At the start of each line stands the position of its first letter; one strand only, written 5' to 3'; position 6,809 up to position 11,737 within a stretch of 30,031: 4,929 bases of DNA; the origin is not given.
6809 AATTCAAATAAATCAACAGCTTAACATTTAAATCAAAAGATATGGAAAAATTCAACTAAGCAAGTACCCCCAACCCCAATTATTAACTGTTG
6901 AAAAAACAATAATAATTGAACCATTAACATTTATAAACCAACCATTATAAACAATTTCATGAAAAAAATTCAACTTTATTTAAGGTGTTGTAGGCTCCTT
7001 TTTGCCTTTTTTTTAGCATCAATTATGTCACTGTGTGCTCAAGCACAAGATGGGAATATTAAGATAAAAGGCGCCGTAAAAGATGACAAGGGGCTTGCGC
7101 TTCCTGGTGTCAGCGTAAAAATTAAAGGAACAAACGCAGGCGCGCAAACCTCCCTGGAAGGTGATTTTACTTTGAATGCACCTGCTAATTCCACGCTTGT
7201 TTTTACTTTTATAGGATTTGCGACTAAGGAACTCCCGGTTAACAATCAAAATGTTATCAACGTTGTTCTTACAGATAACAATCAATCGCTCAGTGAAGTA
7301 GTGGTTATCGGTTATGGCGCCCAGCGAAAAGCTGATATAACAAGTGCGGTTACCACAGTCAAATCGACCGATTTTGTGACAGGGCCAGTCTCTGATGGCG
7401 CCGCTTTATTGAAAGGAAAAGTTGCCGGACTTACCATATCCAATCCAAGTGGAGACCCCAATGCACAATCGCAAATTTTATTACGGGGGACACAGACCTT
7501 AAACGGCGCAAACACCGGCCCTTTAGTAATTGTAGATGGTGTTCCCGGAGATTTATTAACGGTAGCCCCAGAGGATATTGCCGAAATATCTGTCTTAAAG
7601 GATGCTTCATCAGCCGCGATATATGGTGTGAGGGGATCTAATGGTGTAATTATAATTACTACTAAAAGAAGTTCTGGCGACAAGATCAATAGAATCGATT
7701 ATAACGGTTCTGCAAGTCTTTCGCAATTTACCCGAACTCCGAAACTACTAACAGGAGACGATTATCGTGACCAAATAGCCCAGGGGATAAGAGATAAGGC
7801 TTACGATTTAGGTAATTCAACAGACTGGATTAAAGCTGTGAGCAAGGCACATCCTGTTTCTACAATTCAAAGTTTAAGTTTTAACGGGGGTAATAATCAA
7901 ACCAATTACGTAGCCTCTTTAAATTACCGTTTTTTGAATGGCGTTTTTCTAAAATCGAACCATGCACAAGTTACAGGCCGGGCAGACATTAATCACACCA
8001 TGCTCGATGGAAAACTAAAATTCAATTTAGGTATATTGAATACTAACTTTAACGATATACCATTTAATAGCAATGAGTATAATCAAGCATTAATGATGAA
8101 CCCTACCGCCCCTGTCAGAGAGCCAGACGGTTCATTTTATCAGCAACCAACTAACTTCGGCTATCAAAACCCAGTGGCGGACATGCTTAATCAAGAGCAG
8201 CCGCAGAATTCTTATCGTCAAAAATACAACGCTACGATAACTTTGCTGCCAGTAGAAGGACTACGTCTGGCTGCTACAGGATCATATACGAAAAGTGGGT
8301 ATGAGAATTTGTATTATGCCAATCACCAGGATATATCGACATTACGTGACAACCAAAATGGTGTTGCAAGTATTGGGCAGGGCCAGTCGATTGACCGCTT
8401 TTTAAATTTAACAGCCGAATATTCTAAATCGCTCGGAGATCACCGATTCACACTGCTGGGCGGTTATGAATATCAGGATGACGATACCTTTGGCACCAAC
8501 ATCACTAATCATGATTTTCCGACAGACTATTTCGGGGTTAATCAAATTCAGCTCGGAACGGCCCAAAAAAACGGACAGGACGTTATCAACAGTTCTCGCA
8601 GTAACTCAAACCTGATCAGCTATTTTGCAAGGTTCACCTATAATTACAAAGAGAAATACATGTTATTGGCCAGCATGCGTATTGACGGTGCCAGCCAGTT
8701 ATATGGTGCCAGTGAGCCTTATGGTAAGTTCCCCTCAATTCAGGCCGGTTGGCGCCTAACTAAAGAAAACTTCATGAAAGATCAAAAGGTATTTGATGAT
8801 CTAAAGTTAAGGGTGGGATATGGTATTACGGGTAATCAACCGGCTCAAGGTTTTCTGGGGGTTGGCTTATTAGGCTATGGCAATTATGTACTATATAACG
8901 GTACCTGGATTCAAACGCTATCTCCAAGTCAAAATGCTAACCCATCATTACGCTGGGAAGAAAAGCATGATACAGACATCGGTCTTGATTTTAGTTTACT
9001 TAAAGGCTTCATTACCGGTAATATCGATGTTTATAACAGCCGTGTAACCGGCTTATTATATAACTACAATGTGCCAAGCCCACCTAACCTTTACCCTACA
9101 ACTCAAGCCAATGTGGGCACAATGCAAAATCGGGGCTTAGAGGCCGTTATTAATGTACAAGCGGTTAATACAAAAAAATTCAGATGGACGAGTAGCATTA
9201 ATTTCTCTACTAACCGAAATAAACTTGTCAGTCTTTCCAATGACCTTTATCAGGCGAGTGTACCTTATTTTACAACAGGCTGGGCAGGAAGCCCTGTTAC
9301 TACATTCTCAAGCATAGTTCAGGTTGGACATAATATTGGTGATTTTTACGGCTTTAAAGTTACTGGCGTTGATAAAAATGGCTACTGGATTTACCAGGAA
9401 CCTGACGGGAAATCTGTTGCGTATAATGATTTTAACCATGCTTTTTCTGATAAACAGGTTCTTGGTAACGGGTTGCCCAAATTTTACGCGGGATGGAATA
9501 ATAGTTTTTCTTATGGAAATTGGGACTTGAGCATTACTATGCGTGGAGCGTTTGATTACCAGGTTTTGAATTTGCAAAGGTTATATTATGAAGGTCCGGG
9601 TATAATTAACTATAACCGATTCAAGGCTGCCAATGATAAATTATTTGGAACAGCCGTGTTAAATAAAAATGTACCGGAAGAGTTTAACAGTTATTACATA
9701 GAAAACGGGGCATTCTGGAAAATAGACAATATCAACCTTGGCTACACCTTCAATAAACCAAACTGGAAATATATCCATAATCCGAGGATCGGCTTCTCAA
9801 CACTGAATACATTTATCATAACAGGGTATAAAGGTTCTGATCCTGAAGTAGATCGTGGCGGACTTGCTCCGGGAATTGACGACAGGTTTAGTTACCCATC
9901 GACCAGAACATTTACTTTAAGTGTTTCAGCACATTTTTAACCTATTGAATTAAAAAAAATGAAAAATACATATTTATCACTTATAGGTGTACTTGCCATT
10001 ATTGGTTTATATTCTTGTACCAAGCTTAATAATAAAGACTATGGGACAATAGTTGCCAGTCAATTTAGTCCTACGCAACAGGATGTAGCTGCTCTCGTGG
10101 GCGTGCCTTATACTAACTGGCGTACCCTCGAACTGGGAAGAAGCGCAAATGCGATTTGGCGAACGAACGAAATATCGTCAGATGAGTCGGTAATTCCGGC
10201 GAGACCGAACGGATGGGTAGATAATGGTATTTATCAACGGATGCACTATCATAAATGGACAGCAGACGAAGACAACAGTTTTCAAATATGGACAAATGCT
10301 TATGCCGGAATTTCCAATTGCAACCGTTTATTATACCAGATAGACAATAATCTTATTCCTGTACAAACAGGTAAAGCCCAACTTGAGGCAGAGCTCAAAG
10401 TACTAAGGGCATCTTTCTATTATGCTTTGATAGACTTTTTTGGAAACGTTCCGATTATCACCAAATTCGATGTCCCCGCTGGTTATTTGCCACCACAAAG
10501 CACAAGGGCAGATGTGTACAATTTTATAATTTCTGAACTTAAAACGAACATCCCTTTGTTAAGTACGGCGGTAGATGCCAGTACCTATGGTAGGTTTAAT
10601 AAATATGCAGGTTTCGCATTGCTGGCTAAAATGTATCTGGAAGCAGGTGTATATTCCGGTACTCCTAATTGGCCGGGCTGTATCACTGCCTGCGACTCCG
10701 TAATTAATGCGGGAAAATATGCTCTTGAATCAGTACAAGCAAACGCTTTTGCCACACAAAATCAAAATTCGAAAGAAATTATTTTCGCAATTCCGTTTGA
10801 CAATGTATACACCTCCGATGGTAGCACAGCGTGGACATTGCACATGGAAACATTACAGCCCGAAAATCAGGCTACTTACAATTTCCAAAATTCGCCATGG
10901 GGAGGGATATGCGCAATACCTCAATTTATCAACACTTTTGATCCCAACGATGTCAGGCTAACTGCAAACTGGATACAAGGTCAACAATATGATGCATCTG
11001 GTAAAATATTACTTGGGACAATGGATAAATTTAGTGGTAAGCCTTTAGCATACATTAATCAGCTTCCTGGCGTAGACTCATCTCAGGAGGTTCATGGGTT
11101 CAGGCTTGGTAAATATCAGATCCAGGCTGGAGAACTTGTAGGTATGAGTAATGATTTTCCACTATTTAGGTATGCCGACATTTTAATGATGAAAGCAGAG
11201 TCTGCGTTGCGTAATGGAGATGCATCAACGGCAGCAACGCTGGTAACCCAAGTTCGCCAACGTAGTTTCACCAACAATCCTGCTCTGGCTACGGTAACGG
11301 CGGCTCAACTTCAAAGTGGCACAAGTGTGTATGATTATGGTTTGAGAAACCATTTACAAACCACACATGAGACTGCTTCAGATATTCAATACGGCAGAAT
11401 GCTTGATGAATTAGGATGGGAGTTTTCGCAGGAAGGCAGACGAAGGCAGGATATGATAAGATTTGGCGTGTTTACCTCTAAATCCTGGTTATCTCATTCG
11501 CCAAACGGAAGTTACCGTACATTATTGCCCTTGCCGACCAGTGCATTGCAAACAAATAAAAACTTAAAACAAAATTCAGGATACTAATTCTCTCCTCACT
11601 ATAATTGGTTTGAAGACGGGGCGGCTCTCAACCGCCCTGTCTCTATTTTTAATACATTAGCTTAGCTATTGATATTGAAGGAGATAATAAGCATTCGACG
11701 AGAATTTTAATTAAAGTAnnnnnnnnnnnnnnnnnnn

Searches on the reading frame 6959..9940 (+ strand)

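Call 79: search_protein_families(library=pfam, proteins=[window:6959-9940:+], max_evalue=0.01)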
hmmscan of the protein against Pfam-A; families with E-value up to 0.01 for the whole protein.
window:6959-9940:+ (993 aa): 4 families
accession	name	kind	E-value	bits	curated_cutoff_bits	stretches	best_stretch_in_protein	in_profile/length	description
PF13715.12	CarbopepD_reg_2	-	6.1e-16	58.7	32.2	1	36-116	1-88/88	CarboxypepD_reg-like domain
PF07715.20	Plug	-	8.6e-14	52.4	23.9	1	124-230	2-107/107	TonB-dependent Receptor Plug Domain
PF13620.12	CarboxypepD_reg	-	1.5e-08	35.3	32.3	1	36-104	2-81/82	Carboxypeptidase regulatory-like domain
PF00593.30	TonB_dep_Rec_b-barrel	-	1.7e-08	35.2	27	1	371-857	21-417/436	TonB dependent receptor-like, beta-barrel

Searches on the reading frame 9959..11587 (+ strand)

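Call 79: search_protein_families(library=pfam, proteins=[window:9959-11587:+], max_evalue=0.01)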
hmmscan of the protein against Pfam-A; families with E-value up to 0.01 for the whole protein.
window:9959-11587:+ (542 aa): 3 families
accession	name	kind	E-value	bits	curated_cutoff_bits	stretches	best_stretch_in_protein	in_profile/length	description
PF07980.17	SusD_RagB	-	7.6e-24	85.3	23.1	1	272-515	1-247/297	SusD family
PF14322.12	SusD-like_3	-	2.1e-22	80.7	27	1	84-227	51-191/191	Starch-binding associating with outer membrane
PF12771.13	SusD-like_2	-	2.6e-11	43.5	27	1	98-205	48-154/415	Starch-binding associating with outer membrane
